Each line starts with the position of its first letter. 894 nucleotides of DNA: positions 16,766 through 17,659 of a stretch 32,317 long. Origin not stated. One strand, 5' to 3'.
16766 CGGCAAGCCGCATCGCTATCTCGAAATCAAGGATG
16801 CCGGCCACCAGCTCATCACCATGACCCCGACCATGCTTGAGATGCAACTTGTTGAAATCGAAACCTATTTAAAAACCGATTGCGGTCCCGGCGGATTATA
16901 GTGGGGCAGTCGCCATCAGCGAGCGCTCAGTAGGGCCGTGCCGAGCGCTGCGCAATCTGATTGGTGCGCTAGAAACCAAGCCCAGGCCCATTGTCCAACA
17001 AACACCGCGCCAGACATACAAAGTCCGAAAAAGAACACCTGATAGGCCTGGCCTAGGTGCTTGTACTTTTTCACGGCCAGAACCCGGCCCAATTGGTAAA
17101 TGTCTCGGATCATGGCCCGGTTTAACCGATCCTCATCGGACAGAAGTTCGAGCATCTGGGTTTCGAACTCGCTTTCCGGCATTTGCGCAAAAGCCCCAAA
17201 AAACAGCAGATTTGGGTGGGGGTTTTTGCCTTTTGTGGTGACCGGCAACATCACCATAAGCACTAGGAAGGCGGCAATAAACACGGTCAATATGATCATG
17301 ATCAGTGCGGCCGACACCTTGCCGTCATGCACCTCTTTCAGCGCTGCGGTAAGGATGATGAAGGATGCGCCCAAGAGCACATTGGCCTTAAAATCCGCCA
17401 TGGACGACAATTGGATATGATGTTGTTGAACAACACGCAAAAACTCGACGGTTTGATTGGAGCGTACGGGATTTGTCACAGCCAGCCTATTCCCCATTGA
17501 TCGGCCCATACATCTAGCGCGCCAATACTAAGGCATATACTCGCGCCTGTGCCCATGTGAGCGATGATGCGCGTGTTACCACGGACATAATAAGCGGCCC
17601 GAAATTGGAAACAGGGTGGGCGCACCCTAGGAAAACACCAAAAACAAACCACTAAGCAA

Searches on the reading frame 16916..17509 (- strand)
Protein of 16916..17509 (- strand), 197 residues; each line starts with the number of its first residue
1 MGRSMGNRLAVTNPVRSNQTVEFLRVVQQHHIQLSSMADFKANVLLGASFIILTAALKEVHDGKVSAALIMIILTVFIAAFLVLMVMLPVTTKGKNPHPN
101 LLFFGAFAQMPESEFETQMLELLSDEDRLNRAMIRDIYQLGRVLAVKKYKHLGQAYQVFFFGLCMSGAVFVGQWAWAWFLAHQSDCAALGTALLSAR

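Call 3: search_protein_families(library=pfam, proteins=[window:16916-17509:-], max_evalue=0.01)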
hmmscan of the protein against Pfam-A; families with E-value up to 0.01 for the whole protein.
window:16916-17509:- (197 aa): 1 family
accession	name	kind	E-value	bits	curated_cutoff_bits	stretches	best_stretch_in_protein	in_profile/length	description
PF18967.5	PycTM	-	8.8e-25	87.6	27.2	1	64-162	8-107/107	Pycsar effector protein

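Call 4: search_protein_families(library=ncbifam, proteins=[window:16916-17509:-], max_evalue=0.01)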
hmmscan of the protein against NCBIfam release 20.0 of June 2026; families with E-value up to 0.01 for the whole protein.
window:16916-17509:- (197 aa): 0 families

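Call 52: search_protein_families(library=padloc, proteins=[window:16916-17509:-], max_evalue=0.01)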
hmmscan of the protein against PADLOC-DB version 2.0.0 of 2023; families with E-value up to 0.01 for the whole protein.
window:16916-17509:- (197 aa): 8 families
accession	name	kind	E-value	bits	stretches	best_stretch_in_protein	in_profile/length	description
PDLC02364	PycTM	-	9.6e-18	63.1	1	18-165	3-146/160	-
PDLC00700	Effector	-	3.2e-11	41.5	1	50-170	40-164/173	2TM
PDLC02363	PycTM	-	5e-10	37.4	1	37-169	22-149/154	-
PDLC02365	PycTM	-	1.6e-08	33.1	1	34-171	15-160/165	-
PDLC00685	Effector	-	3.2e-07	28.3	1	32-160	29-156/174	2TM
PDLC00668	Effector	-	6.6e-07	27.4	1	57-174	53-181/184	2TM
PDLC00691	Effector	-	7.1e-06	24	1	41-166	32-161/176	2TM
PDLC00711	Effector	-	1.8e-05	23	1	62-162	53-150/164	2TM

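Call 58: find_homologous_proteins(query=window:16916-17509:-, max_evalue=0.00001)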
Query window:16916-17509:- (197 aa): 42 proteins with E <= 0.00001 among 398 candidates.
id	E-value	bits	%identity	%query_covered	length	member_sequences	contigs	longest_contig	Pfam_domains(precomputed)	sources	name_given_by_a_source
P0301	1.4e-101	356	89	90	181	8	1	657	PF18967.6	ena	-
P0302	2.7e-99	348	100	82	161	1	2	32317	PF18967.6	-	-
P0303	1.5e-89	317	87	80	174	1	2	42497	PF18967.6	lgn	-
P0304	1.6e-83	297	76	92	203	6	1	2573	PF18967.6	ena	-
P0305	1.1e-75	271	86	74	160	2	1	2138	PF18967.6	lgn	-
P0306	5.7e-68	246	67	87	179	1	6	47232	PF18967.6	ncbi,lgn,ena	-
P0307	9.0e-68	246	70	84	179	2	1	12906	PF18967.6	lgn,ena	-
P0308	9.3e-68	246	69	85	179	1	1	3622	PF18967.6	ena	-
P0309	9.8e-68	246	67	86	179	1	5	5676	PF18967.6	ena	-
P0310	6.4e-67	243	65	89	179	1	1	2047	PF18967.6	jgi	jgi:hypothetical protein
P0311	1.1e-66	242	64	88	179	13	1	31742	PF18967.6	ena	-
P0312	1.5e-66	242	70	82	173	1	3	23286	PF18967.6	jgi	jgi:hypothetical protein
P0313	3.9e-66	240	65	88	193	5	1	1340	PF18967.6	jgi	jgi:hypothetical protein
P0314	4.0e-66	240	67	84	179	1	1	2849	PF18967.6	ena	-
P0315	5.1e-66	240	64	89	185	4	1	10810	PF18967.6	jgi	jgi:hypothetical protein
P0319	2.4e-64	234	69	77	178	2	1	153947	PF18967.6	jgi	jgi:hypothetical protein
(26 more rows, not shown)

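Call 59: find_encoding_contigs(protein=P0303, flank=8000, max_places=2)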
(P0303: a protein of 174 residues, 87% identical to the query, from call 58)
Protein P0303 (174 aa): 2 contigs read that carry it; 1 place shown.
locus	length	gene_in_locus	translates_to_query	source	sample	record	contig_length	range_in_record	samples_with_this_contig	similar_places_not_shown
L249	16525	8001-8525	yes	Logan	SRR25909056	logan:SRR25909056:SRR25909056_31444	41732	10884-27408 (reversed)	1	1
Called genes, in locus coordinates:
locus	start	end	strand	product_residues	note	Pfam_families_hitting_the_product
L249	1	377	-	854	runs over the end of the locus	PF08531:Bac_rhamnosid_N (weak), PF17389:Bac_rhamnosid6H, PF06202:GDE_C (weak), PF01204:Trehalase (faint), PF17390:Bac_rhamnosid_C (weak)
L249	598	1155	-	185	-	-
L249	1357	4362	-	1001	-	PF07715:Plug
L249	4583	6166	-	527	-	PF01425:Amidase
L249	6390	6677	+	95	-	PF07927:HicA_toxin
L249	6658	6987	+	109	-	PF05534:HicB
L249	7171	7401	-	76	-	PF11839:Alanine_zipper (weak)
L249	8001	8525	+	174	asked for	PF18967:PycTM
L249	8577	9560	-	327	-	PF17101:Stealth_CR1 (weak), PF11380:Stealth_CR2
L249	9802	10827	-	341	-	PF13417:GST_N_3, PF13409:GST_N_2 (weak), PF13410:GST_C_2 (faint)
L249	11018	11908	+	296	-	PF00763:THF_DHG_CYH, PF02882:THF_DHG_CYH_C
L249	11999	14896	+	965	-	PF00675:Peptidase_M16, PF05193:Peptidase_M16_C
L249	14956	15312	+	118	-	PF13442:Cytochrome_CBB3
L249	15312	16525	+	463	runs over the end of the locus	PF01565:FAD_binding_4, PF04030:ALO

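Call 60: find_encoding_contigs(protein=P0306, flank=8000, max_places=2)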
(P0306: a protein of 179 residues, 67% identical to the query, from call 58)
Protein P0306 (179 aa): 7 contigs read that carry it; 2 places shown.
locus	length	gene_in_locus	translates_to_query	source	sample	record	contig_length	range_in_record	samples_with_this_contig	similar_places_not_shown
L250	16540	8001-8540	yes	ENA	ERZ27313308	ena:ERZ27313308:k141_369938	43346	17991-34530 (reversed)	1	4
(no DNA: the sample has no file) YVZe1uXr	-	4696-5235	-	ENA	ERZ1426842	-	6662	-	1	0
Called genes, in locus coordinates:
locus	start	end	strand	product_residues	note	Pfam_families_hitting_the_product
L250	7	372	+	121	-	PF04342:DMT_6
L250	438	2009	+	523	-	PF00144:Beta-lactamase, PF07930:DAP_B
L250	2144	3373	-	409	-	PF00764:Arginosuc_synth, PF20979:Arginosuc_syn_C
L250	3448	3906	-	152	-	PF01957:NfeD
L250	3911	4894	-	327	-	PF01145:Band_7, PF16200:Band_7_C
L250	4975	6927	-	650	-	PF02705:K_trans, PF22776:K_trans_C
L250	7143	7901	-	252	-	PF01914:MarC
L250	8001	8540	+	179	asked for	PF18967:PycTM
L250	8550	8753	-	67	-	PF07896:DUF1674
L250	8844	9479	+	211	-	PF00440:TetR_N, PF16925:TetR_C_13, PF21993:TetR_C_13_2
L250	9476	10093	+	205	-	PF10604:Polyketide_cyc2 (weak), PF08327:AHSA1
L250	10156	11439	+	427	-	PF01029:NusB, PF01189:Methyltr_RsmB-F, PF13649:Methyltransf_25 (weak)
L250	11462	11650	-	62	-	-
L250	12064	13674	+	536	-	PF02142:MGS, PF01808:AICARFT_IMPCHas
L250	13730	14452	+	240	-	-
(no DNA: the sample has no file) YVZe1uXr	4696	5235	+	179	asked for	PF18967:PycTM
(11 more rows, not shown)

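Call 61: find_encoding_contigs(protein=P0319, flank=8000, max_places=1)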
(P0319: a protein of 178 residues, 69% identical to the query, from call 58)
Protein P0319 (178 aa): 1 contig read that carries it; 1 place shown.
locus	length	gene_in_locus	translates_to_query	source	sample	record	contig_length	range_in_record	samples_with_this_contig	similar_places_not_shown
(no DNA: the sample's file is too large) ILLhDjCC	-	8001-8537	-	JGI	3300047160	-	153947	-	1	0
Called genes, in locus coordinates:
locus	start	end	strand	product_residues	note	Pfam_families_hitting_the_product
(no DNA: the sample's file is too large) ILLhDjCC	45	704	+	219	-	PF00440:TetR_N, PF14246:TetR_C_7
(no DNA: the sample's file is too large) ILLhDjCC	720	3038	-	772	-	PF01590:GAF, PF13185:GAF_2, PF13492:GAF_3, PF01590:GAF, PF13185:GAF_2, PF13492:GAF_3, PF08448:PAS_4, PF00211:Guanylate_cyc, +1 more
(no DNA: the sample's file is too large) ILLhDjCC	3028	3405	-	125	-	-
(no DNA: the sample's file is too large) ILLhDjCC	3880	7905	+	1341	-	PF09286:Pro-kuma_activ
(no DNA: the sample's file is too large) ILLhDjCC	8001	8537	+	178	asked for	PF18967:PycTM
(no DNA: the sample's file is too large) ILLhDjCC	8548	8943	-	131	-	PF01850:PIN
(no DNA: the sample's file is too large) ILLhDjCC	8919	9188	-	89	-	PF07704:PSK_trans_fac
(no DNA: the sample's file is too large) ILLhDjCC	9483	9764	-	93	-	-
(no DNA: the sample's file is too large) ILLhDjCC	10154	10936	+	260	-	PF02798:GST_N, PF13417:GST_N_3, PF13409:GST_N_2, PF00043:GST_C (weak), PF13410:GST_C_2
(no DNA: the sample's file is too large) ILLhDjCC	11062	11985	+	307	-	PF00685:Sulfotransfer_1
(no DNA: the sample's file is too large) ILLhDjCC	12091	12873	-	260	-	PF02353:CMAS, PF13489:Methyltransf_23, PF05175:MTS (faint), PF13847:Methyltransf_31, PF08241:Methyltransf_11, PF08242:Methyltransf_12, PF13649:Methyltransf_25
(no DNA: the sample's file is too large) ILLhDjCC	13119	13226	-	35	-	-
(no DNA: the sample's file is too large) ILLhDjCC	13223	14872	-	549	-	PF13428:TPR_14 (faint), PF13676:TIR_2, PF00515:TPR_1 (faint), PF07719:TPR_2 (faint), PF13181:TPR_8 (faint), PF13414:TPR_11 (faint), PF13431:TPR_17 (faint), PF14559:TPR_19 (faint)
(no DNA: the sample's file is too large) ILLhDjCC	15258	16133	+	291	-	PF04392:ABC_sub_bind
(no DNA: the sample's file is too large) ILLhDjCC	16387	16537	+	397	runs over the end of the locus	PF00067:p450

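Call 66: search_protein_families(library=phrogs, proteins=[window:16916-17509:-], max_evalue=0.001)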
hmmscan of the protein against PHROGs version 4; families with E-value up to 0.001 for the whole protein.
window:16916-17509:- (197 aa): 0 families
